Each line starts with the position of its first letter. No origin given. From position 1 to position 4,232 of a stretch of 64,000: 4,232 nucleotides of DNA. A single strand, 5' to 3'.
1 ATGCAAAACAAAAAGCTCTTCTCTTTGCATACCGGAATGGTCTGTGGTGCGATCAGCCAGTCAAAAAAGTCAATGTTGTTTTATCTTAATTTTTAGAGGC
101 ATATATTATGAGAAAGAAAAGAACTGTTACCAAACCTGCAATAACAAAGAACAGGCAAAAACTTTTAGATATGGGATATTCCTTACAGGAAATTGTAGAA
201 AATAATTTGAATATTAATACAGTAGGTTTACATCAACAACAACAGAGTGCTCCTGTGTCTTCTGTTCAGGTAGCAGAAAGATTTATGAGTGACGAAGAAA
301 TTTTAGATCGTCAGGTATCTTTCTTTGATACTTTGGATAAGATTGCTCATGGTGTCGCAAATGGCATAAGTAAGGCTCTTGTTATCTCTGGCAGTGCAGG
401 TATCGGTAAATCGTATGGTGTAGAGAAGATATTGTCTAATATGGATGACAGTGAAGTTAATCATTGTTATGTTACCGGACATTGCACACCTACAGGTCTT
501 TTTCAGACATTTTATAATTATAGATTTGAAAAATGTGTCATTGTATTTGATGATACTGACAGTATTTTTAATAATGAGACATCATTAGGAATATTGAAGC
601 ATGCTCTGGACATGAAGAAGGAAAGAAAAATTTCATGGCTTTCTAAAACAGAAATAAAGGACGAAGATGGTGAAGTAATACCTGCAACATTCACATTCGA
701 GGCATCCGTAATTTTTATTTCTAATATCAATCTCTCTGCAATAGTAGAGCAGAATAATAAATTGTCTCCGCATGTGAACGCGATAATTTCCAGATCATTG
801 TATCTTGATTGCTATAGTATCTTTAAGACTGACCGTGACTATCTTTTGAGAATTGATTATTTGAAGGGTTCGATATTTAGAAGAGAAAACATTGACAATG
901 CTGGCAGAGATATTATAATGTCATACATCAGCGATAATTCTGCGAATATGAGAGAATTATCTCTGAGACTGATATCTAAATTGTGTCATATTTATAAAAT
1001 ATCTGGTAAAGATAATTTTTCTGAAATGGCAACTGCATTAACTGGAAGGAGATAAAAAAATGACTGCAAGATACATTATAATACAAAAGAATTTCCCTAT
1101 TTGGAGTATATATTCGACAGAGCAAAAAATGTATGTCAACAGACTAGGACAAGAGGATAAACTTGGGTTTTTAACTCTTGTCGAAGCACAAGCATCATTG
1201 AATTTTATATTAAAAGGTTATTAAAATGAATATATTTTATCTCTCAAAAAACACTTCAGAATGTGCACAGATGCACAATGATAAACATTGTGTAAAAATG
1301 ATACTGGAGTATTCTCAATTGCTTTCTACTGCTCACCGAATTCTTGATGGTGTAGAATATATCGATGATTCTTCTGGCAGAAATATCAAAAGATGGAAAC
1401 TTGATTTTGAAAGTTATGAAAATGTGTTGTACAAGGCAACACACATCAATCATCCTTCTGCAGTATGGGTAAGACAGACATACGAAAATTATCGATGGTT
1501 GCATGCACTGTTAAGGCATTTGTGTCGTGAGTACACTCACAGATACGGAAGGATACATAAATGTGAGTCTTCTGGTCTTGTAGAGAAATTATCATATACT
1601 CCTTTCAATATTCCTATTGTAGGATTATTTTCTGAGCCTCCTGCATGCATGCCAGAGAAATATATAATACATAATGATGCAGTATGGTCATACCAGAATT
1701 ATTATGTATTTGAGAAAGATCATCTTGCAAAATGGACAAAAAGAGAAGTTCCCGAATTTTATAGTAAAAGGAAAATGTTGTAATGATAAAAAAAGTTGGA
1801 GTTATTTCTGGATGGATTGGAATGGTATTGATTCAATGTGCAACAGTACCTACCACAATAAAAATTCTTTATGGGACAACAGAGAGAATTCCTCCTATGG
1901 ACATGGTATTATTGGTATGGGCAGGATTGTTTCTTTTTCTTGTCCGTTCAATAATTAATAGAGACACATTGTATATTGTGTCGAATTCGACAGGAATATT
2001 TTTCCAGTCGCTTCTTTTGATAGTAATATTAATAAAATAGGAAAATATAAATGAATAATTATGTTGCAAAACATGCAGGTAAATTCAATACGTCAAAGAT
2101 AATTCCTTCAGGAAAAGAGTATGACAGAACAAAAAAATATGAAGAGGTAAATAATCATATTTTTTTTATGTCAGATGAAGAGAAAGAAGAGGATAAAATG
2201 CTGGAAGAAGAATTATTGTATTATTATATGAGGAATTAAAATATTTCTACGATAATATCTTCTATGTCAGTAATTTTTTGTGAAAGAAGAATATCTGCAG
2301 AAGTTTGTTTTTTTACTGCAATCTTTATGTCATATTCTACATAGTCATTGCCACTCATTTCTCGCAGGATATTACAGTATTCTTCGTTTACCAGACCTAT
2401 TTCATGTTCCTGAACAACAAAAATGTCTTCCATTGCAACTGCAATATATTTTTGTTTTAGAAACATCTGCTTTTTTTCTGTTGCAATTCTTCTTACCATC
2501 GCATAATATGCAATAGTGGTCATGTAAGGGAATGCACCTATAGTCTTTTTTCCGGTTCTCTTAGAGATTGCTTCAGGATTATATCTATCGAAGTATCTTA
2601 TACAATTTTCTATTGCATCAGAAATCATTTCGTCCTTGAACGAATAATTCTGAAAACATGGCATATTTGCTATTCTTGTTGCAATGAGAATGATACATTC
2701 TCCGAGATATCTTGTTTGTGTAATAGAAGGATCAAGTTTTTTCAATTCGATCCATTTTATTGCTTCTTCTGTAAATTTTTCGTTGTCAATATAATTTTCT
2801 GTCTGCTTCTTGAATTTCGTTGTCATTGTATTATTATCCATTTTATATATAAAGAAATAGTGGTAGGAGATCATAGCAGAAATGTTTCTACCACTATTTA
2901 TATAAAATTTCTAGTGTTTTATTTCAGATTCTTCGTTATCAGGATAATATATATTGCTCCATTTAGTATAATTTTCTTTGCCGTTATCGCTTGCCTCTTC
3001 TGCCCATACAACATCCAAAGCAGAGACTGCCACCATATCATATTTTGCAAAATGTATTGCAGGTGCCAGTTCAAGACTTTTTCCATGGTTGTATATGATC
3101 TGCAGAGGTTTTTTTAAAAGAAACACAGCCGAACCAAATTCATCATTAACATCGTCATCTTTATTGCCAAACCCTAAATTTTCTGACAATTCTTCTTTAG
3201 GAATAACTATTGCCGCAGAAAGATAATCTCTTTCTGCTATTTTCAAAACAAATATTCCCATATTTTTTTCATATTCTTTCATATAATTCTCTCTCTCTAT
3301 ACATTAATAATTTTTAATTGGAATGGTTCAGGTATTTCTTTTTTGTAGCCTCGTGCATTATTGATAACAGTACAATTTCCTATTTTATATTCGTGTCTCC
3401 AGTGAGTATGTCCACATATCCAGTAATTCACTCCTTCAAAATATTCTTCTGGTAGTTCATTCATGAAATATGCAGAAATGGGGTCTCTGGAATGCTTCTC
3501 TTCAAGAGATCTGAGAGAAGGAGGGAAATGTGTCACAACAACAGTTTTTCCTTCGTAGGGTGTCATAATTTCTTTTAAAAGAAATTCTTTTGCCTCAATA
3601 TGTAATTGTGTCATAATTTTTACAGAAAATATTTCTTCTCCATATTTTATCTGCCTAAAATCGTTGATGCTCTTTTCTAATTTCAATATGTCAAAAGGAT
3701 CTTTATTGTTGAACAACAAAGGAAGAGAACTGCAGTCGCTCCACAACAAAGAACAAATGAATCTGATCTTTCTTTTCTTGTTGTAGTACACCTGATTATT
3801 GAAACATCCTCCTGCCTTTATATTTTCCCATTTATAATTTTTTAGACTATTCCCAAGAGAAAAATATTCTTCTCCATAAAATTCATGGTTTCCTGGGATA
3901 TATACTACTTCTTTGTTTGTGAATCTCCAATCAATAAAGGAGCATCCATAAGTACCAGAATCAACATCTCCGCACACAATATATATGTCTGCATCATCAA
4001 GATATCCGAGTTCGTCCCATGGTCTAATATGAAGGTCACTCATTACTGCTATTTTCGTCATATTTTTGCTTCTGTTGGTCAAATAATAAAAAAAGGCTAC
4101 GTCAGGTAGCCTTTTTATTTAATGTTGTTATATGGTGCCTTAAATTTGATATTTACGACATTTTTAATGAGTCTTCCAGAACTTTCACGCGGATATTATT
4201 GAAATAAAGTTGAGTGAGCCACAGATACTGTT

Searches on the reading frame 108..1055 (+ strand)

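Call 12: search_protein_families(library=pfam, max_evalue=0.001, proteins=[window:108-1055:+])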
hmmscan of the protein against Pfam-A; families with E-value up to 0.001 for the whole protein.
window:108-1055:+ (315 aa): 1 family
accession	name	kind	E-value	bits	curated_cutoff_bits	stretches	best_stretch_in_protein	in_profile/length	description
PF13191.12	AAA_16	-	0.00041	21.3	32.6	0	74-129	10-63/167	AAA ATPase domain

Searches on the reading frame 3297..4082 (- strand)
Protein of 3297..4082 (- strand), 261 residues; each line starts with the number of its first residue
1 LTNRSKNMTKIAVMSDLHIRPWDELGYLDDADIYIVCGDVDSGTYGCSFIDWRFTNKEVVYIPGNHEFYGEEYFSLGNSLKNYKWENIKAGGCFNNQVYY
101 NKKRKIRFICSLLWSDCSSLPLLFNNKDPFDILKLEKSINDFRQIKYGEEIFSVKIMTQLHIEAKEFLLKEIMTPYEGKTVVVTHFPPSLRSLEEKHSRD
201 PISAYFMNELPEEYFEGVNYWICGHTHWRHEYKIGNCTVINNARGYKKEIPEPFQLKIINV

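Call 80: search_protein_families(library=pfam, max_evalue=0.01, proteins=[window:3297-4082:-])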
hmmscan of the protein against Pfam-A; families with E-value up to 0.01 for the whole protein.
window:3297-4082:- (261 aa): 2 families
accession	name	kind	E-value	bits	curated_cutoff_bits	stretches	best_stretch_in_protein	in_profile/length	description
PF00149.33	Metallophos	-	8e-17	62.7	21.5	1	10-228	2-190/191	Calcineurin-like phosphoesterase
PF12850.12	Metallophos_2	-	1.3e-07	32.1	27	0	10-72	2-63/154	Calcineurin-like phosphoesterase superfamily domain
